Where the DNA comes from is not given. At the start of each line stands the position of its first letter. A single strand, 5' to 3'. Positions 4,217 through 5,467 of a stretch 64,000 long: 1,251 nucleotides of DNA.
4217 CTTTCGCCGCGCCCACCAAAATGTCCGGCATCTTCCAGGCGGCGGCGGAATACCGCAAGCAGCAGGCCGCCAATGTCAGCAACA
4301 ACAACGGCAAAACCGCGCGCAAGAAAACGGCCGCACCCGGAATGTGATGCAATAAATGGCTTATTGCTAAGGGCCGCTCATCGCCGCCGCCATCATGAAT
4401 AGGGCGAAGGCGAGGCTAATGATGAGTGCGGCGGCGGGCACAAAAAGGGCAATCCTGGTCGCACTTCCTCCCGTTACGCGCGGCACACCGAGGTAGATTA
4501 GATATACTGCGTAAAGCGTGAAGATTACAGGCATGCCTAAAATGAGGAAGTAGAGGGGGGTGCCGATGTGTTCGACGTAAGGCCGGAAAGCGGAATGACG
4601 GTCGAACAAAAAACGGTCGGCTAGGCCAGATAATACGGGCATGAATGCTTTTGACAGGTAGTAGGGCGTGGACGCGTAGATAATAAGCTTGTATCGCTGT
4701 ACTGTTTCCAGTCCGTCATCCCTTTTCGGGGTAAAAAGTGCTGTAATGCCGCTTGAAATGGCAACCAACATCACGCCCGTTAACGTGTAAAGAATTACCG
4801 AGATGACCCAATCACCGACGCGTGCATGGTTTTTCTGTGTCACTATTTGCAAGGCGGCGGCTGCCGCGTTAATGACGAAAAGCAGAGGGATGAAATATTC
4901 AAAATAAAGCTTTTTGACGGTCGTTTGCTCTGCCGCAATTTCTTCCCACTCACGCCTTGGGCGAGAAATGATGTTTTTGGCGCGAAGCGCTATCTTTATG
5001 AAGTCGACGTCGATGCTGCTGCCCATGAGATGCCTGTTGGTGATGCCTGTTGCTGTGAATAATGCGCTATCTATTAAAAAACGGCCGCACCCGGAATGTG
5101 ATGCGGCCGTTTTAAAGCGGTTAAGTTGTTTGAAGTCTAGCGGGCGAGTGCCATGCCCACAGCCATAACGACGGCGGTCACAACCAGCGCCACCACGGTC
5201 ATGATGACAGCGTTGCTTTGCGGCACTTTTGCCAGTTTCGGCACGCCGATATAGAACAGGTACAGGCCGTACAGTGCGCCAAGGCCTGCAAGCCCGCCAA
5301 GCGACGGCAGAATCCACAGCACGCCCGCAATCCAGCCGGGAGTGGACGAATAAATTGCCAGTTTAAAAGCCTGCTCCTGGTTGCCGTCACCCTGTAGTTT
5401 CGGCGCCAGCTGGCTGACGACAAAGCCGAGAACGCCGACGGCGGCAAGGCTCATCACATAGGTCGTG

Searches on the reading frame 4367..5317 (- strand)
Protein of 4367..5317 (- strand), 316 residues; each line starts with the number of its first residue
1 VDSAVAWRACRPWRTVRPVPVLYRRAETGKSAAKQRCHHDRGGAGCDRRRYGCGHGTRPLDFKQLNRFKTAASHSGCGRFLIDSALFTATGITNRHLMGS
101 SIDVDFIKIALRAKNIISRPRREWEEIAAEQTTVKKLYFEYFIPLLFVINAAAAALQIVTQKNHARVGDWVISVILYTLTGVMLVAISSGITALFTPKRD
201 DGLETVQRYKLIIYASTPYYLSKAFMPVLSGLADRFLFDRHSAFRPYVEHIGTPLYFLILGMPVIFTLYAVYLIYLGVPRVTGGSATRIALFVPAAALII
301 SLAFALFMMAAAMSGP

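Call 78: search_protein_families(library=pfam, proteins=[window:4367-5317:-], max_evalue=0.01)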
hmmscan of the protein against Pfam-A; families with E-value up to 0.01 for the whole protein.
window:4367-5317:- (316 aa): 1 family
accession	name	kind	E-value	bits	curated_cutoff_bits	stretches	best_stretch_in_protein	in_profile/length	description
PF04893.22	Yip1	-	5.7e-10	39.8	28.6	1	115-306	2-171/173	Yip1 domain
